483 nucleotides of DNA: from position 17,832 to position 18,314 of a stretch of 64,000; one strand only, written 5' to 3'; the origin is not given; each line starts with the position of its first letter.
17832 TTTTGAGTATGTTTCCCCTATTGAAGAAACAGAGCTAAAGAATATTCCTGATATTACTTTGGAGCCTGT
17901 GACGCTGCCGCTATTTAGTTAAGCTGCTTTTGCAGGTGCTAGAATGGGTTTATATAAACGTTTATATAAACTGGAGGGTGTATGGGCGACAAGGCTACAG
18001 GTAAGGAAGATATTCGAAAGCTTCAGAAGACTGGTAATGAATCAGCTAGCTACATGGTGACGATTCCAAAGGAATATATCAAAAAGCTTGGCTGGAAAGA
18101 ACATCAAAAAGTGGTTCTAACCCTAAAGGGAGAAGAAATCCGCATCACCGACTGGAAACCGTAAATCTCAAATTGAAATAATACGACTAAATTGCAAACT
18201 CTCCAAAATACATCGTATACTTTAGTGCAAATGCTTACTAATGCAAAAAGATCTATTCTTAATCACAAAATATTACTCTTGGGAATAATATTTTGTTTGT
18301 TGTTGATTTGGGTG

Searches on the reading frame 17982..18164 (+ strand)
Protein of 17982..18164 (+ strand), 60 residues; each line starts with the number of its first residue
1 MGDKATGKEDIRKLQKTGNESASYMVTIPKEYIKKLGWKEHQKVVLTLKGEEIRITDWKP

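Call 7: search_protein_families(library=pfam, proteins=[window:17982-18164:+], max_evalue=0.1)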
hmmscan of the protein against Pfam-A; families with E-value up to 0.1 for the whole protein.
window:17982-18164:+ (60 aa): 3 families
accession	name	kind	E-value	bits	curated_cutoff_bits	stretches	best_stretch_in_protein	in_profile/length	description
PF04014.23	MazE_antitoxin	-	1.4e-07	31.8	24.7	1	22-56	6-41/48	Antidote-toxin recognition MazE, bacterial antitoxin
PF11976.14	Rad60-SLD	-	0.044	14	23.8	1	29-54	27-52/72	Ubiquitin-2 like Rad60 SUMO-like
PF08922.17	DUF1905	-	0.08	13.5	24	1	14-54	5-46/81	Domain of unknown function (DUF1905)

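Call 9: find_encoding_contigs(protein=window:17982-18164:+, flank=6000, max_places=10)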
Protein window:17982-18164:+ (60 aa): 3 contigs read that carry it; 2 places shown.
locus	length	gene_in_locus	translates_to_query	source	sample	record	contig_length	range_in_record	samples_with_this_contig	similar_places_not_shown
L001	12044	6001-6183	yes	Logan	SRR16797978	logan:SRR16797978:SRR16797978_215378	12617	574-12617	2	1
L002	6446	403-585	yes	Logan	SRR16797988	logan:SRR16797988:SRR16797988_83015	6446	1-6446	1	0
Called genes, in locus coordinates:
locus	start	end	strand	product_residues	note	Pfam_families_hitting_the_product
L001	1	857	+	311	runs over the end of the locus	PF01193:RNA_pol_L, PF01000:RNA_pol_A_bac, PF03118:RNA_pol_A_CTD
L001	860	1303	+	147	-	PF01196:Ribosomal_L17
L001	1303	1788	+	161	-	PF00572:Ribosomal_L13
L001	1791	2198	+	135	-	PF00380:Ribosomal_S9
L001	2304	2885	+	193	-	-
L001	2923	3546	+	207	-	-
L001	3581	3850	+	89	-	-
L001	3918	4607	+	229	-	PF09553:RE_Eco47II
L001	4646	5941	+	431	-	PF00376:MerR, PF12728:HTH_17 (weak), PF13411:MerR_1, PF00145:DNA_methylase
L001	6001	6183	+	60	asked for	PF04014:MazE_antitoxin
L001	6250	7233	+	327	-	PF13229:Beta_helix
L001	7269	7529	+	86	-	-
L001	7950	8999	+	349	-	PF00579:tRNA-synt_1b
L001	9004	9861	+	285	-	PF00849:PseudoU_synth_2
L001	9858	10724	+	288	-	PF13191:AAA_16 (faint), PF20720:nSTAND3 (faint), PF13177:DNA_pol3_delta2, PF00004:AAA, PF05729:NACHT (faint)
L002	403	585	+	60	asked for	PF04014:MazE_antitoxin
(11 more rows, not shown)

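Call 10: find_homologous_proteins(query=window:17982-18161:+, max_evalue=0.01)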
Query window:17982-18161:+ (60 aa): 6 proteins with E <= 0.01 among 6 candidates.
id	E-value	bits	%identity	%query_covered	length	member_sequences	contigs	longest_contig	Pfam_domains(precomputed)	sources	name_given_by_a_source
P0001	2.1e-32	127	100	100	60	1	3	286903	PF04014.24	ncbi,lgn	-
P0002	6.8e-23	97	78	98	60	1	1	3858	PF04014.24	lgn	-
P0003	2.1e-21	92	74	97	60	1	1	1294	PF04014.24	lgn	-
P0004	2.3e-9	55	56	95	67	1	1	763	-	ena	-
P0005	7.4e-9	53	47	100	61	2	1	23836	-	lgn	-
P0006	1.8e-8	52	54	95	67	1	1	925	-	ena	-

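Call 11: find_encoding_contigs(protein=P0002, flank=6000)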
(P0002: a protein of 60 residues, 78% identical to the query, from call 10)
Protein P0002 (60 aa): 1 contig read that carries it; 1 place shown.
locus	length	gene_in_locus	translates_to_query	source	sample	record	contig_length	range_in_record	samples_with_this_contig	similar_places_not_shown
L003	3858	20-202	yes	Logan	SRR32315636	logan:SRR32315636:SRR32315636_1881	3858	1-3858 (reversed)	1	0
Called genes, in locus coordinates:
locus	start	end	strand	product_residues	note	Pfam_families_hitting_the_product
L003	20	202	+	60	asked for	PF04014:MazE_antitoxin (weak)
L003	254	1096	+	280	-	PF00535:Glycos_transf_2, PF10111:Glyco_tranf_2_2 (faint)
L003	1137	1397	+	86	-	-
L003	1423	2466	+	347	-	PF00579:tRNA-synt_1b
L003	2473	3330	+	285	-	PF00849:PseudoU_synth_2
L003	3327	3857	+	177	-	?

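Call 12: find_encoding_contigs(protein=P0005, flank=8000)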
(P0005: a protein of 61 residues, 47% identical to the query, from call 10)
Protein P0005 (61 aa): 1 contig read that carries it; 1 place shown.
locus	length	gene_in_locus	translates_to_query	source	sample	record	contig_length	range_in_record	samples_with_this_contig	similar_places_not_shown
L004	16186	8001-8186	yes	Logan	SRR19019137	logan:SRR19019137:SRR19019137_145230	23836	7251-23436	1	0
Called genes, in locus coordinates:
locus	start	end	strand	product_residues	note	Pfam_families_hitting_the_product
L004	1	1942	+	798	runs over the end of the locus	PF00561:Abhydrolase_1, PF12146:Hydrolase_4, PF12697:Abhydrolase_6 (weak)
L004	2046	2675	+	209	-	-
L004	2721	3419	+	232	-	PF04138:GtrA_DPMS_TM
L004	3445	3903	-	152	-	PF06695:Sm_multidrug_ex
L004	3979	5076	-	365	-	PF04389:Peptidase_M28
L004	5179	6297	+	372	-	PF13177:DNA_pol3_delta2, PF13604:AAA_30 (weak), PF00004:AAA, PF07728:AAA_5 (weak), PF13401:AAA_22 (weak), PF22608:DNAX_ATPase_lid, PF12169:DNA_pol3_gamma3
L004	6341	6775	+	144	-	PF13419:HAD_2, PF00702:Hydrolase (weak)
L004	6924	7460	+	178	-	PF01625:PMSR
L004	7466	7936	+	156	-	-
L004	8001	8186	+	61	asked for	-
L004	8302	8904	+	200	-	PF00702:Hydrolase, PF12710:HAD (weak)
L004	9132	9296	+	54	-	-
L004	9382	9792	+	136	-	PF01641:SelR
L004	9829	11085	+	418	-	PF00232:Glyco_hydro_1, PF00150:Cellulase (weak), PF02449:Glyco_hydro_42, PF00232:Glyco_hydro_1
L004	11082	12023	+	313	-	-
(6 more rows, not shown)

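Call 13: find_encoding_contigs(protein=P0003, flank=6000)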
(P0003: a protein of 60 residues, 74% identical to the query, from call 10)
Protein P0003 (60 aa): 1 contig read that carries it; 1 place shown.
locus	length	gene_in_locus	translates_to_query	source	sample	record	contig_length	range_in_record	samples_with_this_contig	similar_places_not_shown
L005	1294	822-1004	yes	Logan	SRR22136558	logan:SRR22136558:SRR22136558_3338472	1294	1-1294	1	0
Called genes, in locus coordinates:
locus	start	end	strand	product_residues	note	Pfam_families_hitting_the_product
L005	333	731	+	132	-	PF07883:Cupin_2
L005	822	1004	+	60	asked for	PF04014:MazE_antitoxin (weak)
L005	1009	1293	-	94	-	?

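Call 20: find_related_loci(query=A1, collection=genome_contigs, flank=6000)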
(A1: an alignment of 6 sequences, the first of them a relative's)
Query A1 (60 aa) in genome_contigs; peptide patterns used: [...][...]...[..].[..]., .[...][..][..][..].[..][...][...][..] (x = any residue, [..] = any of these).
203 stretches matched a pattern; 66 encode a relative of the query (tblastn E <= 1e-3); 66 distinct loci.
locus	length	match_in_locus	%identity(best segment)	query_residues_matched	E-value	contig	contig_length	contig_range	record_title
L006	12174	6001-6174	60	1-58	4e-20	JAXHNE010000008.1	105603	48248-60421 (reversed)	MAG: Candidatus Saccharibacteria bacterium isolate Salar_de_Ascotan_soil_MAG_ASO77 contig_2029_polypolish, whole genome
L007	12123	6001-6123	88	19-59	7e-20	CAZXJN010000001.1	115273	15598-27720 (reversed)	MAG TPA_asm: uncultured Candidatus Saccharibacteria bacterium isolate SRP144015_co1_17 genome assembly, contig: NODE_86_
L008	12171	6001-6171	53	1-59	1e-15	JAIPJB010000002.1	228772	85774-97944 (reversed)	MAG: Candidatus Gracilibacteria bacterium isolate Tobar13m-G49 Tobar13m-20mill-C11, whole genome shotgun sequence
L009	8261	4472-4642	51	1-59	7e-14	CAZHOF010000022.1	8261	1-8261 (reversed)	MAG TPA_asm: uncultured Candidatus Saccharibacteria bacterium isolate SRP178699_co1_460 genome assembly, contig: NODE_12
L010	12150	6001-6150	51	9-59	4e-13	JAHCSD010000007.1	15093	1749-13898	MAG: Patescibacteria group bacterium isolate Bin_050 NODE_13_length_15093_cov_32.228090, whole genome shotgun sequence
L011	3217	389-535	59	9-59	3e-13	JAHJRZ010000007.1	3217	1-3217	MAG: Patescibacteria group bacterium isolate OS_PC_MetaG.mb.175 OS_PC_MetaG.mb.175_k141_81528, whole genome shotgun sequ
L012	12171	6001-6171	47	1-59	5e-13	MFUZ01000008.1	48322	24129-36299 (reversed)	MAG: Candidatus Nomurabacteria bacterium RIFCSPLOWO2_01_FULL_41_18 rifcsplowo2_01_scaffold_796, whole genome shotgun seq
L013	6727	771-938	43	1-58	1e-12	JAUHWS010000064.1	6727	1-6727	MAG: bacterium isolate 2_bin.3 NODE_8452_length_6727_cov_2.765000, whole genome shotgun sequence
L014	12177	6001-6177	50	1-59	1e-12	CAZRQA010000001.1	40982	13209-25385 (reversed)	MAG TPA_asm: uncultured Bdellovibrionales bacterium isolate SRP319275_co2_324 genome assembly, contig: NODE_497_length_4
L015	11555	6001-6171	49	1-59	1e-12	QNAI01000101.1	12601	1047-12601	MAG: Verrucomicrobia bacterium isolate B12_G4 B12_Guay4_scaffold_04360, whole genome shotgun sequence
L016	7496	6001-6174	45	1-58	1e-12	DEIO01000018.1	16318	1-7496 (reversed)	MAG TPA_asm: Patescibacteria group bacterium UBA2772 UBA2772_contig_12753, whole genome shotgun sequence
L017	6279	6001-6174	46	1-59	1e-12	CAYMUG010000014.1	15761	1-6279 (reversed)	MAG TPA_asm: uncultured Candidatus Saccharibacteria bacterium isolate binchicken_co207_157 genome assembly, contig: NODE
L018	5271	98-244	51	10-58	1e-12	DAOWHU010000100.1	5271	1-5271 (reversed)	MAG TPA_asm: bacterium isolate CSMAG_2025 CSMAG_2025_k141_6052271_length_5271_cov_10.0000, whole genome shotgun sequence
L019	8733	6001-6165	49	3-59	1e-12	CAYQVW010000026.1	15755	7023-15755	MAG TPA_asm: uncultured bacterium isolate SRP200020_co3_350 genome assembly, contig: NODE_5279_length_15755_cov_9.710064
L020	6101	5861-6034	41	1-59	2e-12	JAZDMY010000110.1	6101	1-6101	MAG: bacterium isolate MEGAHIT-group-0.684 k141_14650419, whole genome shotgun sequence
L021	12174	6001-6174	42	1-59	3e-12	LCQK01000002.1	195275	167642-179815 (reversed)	MAG: Candidatus Jorgensenbacteria bacterium GW2011_GWB1_50_10 UY55_C0002, whole genome shotgun sequence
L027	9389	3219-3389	46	1-59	2e-11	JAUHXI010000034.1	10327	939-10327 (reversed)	MAG: bacterium isolate 2_bin.56 NODE_4550_length_10327_cov_0.796471, whole genome shotgun sequence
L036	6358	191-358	42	1-59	3e-10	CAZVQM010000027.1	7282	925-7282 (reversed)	MAG TPA_asm: uncultured Candidatus Saccharibacteria bacterium isolate SRP050083_co1_421 genome assembly, contig: NODE_55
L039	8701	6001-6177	39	1-59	9e-10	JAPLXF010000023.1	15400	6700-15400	MAG: Candidatus Moraniibacteriota bacterium isolate LacPavin_0920_SED1_MAG_40_9 LacPavin_0920_SED1_scaffold_1221718, who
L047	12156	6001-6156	47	5-59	3e-9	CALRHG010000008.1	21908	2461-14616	MAG: Candidatus Nomurabacteria bacterium isolate MaH-09apr19-135 genome assembly, contig: MaH-09apr19-C5630, whole genom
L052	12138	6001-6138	50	11-58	6e-9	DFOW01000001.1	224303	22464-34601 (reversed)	MAG TPA_asm: Patescibacteria group bacterium UBA3531 UBA3531_contig_1018, whole genome shotgun sequence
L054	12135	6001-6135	49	1-47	1e-8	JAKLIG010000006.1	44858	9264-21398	MAG: Patescibacteria group bacterium isolate RA.bin81 RA.bin81_6, whole genome shotgun sequence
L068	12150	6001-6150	43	9-59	4e-7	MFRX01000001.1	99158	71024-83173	MAG: Candidatus Moranbacteria bacterium RIFCSPHIGHO2_02_FULL_40_12b rifcsphigho2_02_scaffold_1078, whole genome shotgun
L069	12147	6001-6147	35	9-59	2e-6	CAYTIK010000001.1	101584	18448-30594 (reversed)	MAG TPA_asm: uncultured Bdellovibrionales bacterium isolate SRP062349_co5_330 genome assembly, contig: NODE_24_length_10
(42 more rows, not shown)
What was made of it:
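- There are 66 homologues of the AbrB-like protein across Patescibacteria (call 20).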

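Call 39: search_solved_structures(query=A1, max_evalue=1, show_alignments=2)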
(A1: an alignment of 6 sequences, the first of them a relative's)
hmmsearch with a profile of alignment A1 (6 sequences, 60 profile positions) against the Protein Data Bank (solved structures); distinct sequences matched with E-value up to 1: 5.
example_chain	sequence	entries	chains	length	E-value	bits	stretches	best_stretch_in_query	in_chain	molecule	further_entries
4es8_A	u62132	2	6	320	0.038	17.4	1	20-42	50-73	Epf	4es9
7xi6_A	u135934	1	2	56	0.083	16.3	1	11-43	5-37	C56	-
1z0r_A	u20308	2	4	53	0.43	14.1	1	11-59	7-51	Transition state regulatory protein abrB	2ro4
2k1n_A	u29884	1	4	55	0.48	13.9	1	11-59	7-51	AbrB family transcriptional regulator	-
1yfb_A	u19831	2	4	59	0.73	13.3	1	11-59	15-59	Transition state regulatory protein abrB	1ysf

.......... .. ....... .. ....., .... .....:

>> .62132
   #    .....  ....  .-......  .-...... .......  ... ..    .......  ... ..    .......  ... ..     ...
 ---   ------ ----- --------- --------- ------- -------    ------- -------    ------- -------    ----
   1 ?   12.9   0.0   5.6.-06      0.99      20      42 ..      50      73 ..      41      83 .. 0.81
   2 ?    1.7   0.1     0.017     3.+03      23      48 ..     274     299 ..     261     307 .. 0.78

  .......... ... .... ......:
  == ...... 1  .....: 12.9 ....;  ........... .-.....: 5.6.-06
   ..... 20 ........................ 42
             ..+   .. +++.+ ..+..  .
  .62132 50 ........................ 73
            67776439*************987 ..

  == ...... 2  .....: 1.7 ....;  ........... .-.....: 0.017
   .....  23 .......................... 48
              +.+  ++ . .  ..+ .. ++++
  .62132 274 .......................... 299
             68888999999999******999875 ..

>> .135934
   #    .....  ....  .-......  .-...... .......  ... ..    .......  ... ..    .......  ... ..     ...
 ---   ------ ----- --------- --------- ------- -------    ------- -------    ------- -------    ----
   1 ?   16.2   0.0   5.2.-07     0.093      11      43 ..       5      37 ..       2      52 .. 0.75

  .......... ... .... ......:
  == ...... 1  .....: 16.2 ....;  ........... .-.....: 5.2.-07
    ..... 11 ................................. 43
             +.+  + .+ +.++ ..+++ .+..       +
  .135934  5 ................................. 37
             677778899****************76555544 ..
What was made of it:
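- On AbrB/MazE/SpoVT swapped-hairpin DNA-binding domain: PDB AbrB matches have E 0.4-0.7 (call 39).
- Matches to PDB AbrB sequences are weak (E 0.08-0.7, call 39).
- Tried and rejected: Only marginal AbrB and C56 matches appeared (call 39).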

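Call 45: find_related_loci(query=A2, collection=metagenome_contigs, flank=4000)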
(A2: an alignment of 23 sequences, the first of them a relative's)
Query A2 (229 aa) in metagenome_contigs; peptide patterns used: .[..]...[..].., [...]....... (x = any residue, [..] = any of these).
600 stretches matched a pattern (row limit reached: there are more); 348 encode a relative of the query (tblastn E <= 1e-3); the best 80 are kept; 80 distinct loci.
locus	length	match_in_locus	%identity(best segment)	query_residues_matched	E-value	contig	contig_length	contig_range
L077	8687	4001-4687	54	1-229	4e-84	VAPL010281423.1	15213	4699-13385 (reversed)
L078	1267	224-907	49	1-228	1e-76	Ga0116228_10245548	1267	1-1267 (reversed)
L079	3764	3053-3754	46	2-228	2e-67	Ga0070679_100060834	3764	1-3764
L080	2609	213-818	47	4-203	1e-61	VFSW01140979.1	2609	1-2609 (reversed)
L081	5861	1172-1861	42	1-228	9e-61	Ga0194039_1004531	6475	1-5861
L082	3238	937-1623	44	2-228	2e-60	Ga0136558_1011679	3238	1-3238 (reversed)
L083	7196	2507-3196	45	3-229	1e-60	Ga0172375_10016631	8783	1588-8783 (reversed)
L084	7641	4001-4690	43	1-228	7e-60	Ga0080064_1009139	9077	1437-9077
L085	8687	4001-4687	41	1-229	2e-59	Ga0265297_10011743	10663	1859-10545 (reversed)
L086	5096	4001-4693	44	1-228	6e-59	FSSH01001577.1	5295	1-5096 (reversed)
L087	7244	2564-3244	44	6-228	4e-59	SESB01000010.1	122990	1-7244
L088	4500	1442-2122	43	6-228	7e-59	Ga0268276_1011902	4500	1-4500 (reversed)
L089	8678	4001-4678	43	6-228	1e-58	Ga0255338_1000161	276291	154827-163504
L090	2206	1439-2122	42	4-228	1e-59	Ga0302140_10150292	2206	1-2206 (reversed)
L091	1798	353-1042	44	3-228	4e-60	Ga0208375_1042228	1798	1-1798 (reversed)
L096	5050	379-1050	40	6-228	2e-57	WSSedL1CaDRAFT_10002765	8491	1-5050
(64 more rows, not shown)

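Call 51: search_protein_families(library=pfam, alignment_id=A3, max_evalue=0.00001)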
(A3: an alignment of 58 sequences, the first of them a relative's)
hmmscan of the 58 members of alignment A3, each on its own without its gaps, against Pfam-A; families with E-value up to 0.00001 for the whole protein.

A. member 1, L003:254-1093:+ (280 aa): 2 families
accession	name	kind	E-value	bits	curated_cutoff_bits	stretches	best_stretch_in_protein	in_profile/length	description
PF00535.33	Glycos_transf_2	-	1.1e-12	48.6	23.3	1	9-133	3-130/168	Glycosyl transferase family 2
PF10111.15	Glyco_tranf_2_2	-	1.6e-06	28.3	27.3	0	189-220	164-195/276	Glycosyltransferase like family 2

B. families by the number of members that match (of 58 scanned): 67 families (the first 25 are shown)
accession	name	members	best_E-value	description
PF02463.25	SMC_N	3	1e-56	RecF/RecN/SMC N terminal domain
PF02661.23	Fic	3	1.1e-21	Fic/DOC family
PF02086.21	MethyltransfD12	2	9.5e-65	D12 class N6 adenine-specific DNA methyltransferase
PF00005.33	ABC_tran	2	1.2e-46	ABC transporter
PF00535.33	Glycos_transf_2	2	3.2e-36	Glycosyl transferase family 2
PF20582.4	UPF0758_N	2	3.9e-24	UPF0758 N-terminal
PF12146.15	Hydrolase_4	2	1.3e-20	Serine aminopeptidase, S33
PF00561.26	Abhydrolase_1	2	1.6e-20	alpha/beta hydrolase fold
PF13304.12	AAA_21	2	2e-16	AAA domain, putative AbiEii toxin, Type IV TA system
PF10111.15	Glyco_tranf_2_2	2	5e-14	Glycosyltransferase like family 2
PF13476.12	AAA_23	2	1.3e-09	AAA domain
PF13651.11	EcoRI_methylase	1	2.2e-125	Adenine-specific methyltransferase EcoRI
PF19420.4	DDAH_eukar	1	2.6e-99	N,N dimethylarginine dimethylhydrolase, eukaryotic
PF01136.24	Peptidase_U32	1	1.1e-78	Peptidase family U32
PF00009.33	GTP_EFTU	1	1.9e-53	Elongation factor Tu GTP binding domain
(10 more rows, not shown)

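Call 52: predict_structure(alignment_id=A1)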
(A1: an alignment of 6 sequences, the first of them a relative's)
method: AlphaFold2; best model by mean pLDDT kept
length: 60 residues; sequences in the alignment: 6
mean_pLDDT: 61.1   pTM: 0.34
mean pLDDT of the five models: 61.1, 59.9, 53.9, 53.5, 51.8
residues with pLDDT >= 90: 0; 70-90: 30; 50-70: 10; < 50: 20
segments of 3 or more residues with pLDDT < 50: 1-20
pLDDT, mean of each block of 10 residues (from residue 1): 39 43 64 75 74 72
secondary structure, 60 per line:
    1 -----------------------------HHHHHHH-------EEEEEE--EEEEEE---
elements in order: H30-36 E44-49 E52-57
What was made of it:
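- On AbrB/MazE/SpoVT swapped-hairpin DNA-binding domain: It shows one helix and a C-terminal hairpin, and the N-terminal 20 residues are disordered (call 52).
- The AF2 monomer model is poor (pLDDT 61, call 52).
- Tried and rejected: Confidence was too low to search folds (call 52), so no fold search was run.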

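Call 54: search_protein_families(library=pfam, proteins=[L021:6245-7366:+, L039:6545-7732:+, L047:6185-7822:+, L068:6211-7272:+, L069:6235-7386:+, L054:6188-8740:+, L012:6620-8632:+, L027:3438-5189:+, L036:559-1947:+, L052:6158-6865:+], max_evalue=0.00001)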
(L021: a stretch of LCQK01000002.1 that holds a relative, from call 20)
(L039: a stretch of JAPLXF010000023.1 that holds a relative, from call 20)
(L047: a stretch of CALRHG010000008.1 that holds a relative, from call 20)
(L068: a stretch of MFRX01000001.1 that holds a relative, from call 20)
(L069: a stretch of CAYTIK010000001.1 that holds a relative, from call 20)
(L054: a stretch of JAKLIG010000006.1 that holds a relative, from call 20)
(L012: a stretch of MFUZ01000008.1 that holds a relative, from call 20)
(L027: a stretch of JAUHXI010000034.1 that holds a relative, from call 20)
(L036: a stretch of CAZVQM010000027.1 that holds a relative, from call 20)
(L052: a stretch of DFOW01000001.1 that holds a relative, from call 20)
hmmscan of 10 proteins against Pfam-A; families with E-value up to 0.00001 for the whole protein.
L021:6245-7366:+ (374 aa): 2 families
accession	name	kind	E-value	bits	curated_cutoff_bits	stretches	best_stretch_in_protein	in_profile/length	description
PF02086.21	MethyltransfD12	-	9.5e-65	219.3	22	1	112-353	1-250/253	D12 class N6 adenine-specific DNA methyltransferase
PF20582.4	UPF0758_N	-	4.6e-20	71.9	27.1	1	7-84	1-77/77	UPF0758 N-terminal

L039:6545-7732:+ (396 aa): 1 family
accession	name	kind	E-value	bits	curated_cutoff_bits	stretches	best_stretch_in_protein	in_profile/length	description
PF13651.11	EcoRI_methylase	-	2.2e-125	419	26.4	1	5-394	1-345/345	Adenine-specific methyltransferase EcoRI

L047:6185-7822:+ (546 aa): 0 families

L068:6211-7272:+ (354 aa): 1 family
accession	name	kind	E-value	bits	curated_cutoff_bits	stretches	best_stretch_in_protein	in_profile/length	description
PF02086.21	MethyltransfD12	-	4e-20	73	22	1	24-303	1-241/253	D12 class N6 adenine-specific DNA methyltransferase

L069:6235-7386:+ (384 aa): 1 family
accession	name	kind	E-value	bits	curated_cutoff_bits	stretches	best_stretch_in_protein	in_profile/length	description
PF07669.17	Eco57I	-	1.4e-07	32.2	25.3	1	55-167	48-171/171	Eco57I restriction-modification methylase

L054:6188-8740:+ (851 aa): 5 families
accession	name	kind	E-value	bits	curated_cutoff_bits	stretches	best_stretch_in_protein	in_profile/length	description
PF04851.21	ResIII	-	2e-39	135.6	22.5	1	181-335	2-163/164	Type III restriction enzyme, res subunit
PF18766.7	SWI2_SNF2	-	1.3e-13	51.6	26.7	1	186-352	1-167/221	SWI2/SNF2 ATPase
PF00270.35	DEAD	-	1.8e-10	41.3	26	1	184-335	1-161/167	DEAD/DEAH box helicase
PF13588.12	HSDR_N_2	-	4.9e-09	36.7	25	1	50-114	34-99/110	Type I restriction enzyme R protein N terminus (HSDR_N)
PF04313.20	HSDR_N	-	4.1e-06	27.2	25.1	0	49-113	122-194/198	Type I restriction enzyme R protein N terminus (HSDR_N)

L012:6620-8632:+ (671 aa): 1 family
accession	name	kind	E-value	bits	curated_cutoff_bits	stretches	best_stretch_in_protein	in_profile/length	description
PF10593.14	Z1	-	1.1e-38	133.5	25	1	287-488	2-208/228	Z1 domain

L027:3438-5189:+ (584 aa): 3 families
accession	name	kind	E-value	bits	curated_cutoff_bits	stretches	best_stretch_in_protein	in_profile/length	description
PF00005.33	ABC_tran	-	1.5e-32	113.5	25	1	363-512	1-137/137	ABC transporter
PF00664.28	ABC_membrane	-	2.7e-20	73.6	28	1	35-297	7-268/274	ABC transporter transmembrane region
PF02463.25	SMC_N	-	5.8e-08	32.9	40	1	330-555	135-212/220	RecF/RecN/SMC N terminal domain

L036:559-1947:+ (463 aa): 8 families
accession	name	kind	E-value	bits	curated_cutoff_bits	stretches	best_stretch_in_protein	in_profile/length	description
PF00005.33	ABC_tran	-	1.2e-46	159.1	25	2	5-137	1-137/137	ABC transporter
PF13304.12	AAA_21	-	2e-16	61.4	27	0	102-168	231-303/304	AAA domain, putative AbiEii toxin, Type IV TA system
PF02463.25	SMC_N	-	3.9e-10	40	40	0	108-171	136-205/220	RecF/RecN/SMC N terminal domain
PF13555.12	AAA_29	-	2.5e-09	37.2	27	0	284-324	5-43/61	P-loop containing region of AAA domain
PF03193.22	RsgA_GTPase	-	2.8e-08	34.2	30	0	17-50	108-141/174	RsgA GTPase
PF13401.12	AAA_22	-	7.3e-07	30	27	0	303-338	5-33/130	AAA domain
PF13191.12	AAA_16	-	1e-06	29.8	32.6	0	304-357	25-81/167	AAA ATPase domain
PF13476.12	AAA_23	-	1.7e-06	29.2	27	0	307-324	23-40/201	AAA domain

L052:6158-6865:+ (236 aa): 1 family
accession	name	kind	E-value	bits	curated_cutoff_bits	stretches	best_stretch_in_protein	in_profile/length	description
PF06414.18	Zeta_toxin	-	2.4e-37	128.7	22.3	1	31-213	8-196/199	Zeta toxin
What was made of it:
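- On AbrB-type antitoxin of a type II toxin-antitoxin pair: Some homologues do sit next to Fic or zeta toxin (calls 51, 54).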

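Call 56: search_protein_families(library=pfam, proteins=[L021:7371-7931:+, L021:7950-8363:+, L068:7288-8391:+, L068:8412-10574:+, L069:7432-8223:+, L069:8262-8963:+, L054:8748-11159:+, L054:11166-11930:+, L012:6182-6607:+, L012:8673-9713:+], max_evalue=0.001)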
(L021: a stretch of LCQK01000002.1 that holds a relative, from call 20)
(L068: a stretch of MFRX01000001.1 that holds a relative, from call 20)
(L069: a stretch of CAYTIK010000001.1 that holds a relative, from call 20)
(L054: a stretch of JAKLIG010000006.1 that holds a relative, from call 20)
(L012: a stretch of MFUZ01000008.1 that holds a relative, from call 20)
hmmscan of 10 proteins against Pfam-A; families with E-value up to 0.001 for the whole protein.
L021:7371-7931:+ (187 aa): 0 families

L021:7950-8363:+ (138 aa): 0 families

L068:7288-8391:+ (368 aa): 0 families

L068:8412-10574:+ (721 aa): 1 family
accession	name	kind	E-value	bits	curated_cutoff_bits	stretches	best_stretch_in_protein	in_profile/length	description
PF02463.25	SMC_N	-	0.00045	20.1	40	0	137-495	135-205/220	RecF/RecN/SMC N terminal domain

L069:7432-8223:+ (264 aa): 1 family
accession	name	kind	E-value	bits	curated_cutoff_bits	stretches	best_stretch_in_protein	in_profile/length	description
PF06300.18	Tsp45I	-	2.2e-70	237.6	25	1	2-260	1-259/260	Tsp45I type II restriction enzyme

L069:8262-8963:+ (234 aa): 1 family
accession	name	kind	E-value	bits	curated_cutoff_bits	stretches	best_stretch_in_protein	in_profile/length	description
PF14280.11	DUF4365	-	3.4e-12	47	24.3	1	22-131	4-101/139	Domain of unknown function (DUF4365)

L054:8748-11159:+ (804 aa): 7 families
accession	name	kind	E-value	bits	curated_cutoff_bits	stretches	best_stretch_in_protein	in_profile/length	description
PF02384.22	N6_Mtase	-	8.3e-56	190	20.4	1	132-445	4-305/311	N-6 DNA Methylase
PF01420.25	Methylase_S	-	2.6e-39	135.6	22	2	618-785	3-161/168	Type I restriction modification DNA specificity domain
PF07669.17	Eco57I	-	8.2e-10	39.5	25.3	1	221-339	1-156/171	Eco57I restriction-modification methylase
PF01170.24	UPF0020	-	2.8e-08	34.1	22.3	1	169-322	25-171/197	RMKL-like, methyltransferase domain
PF20473.4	MmeI_Mtase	-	1.7e-07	31.1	27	1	173-251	20-93/259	MmeI, DNA-methyltransferase domain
PF13847.12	Methyltransf_31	-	4.7e-07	30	27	1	173-275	4-84/145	Methyltransferase domain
PF05175.20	MTS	-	3.5e-05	23.9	23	1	222-279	57-112/170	Methyltransferase small domain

L054:11166-11930:+ (255 aa): 1 family
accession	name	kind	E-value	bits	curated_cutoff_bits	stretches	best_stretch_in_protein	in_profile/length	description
PF14355.11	Abi_C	-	6.3e-24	84.3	24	1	166-241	3-83/83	Abortive infection C-terminus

L012:6182-6607:+ (142 aa): 0 families

L012:8673-9713:+ (347 aa): 1 family
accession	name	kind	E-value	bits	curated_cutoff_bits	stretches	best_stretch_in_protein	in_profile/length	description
PF00145.23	DNA_methylase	-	7.5e-59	200.2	22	1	6-344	2-323/324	C-5 cytosine-specific DNA methylase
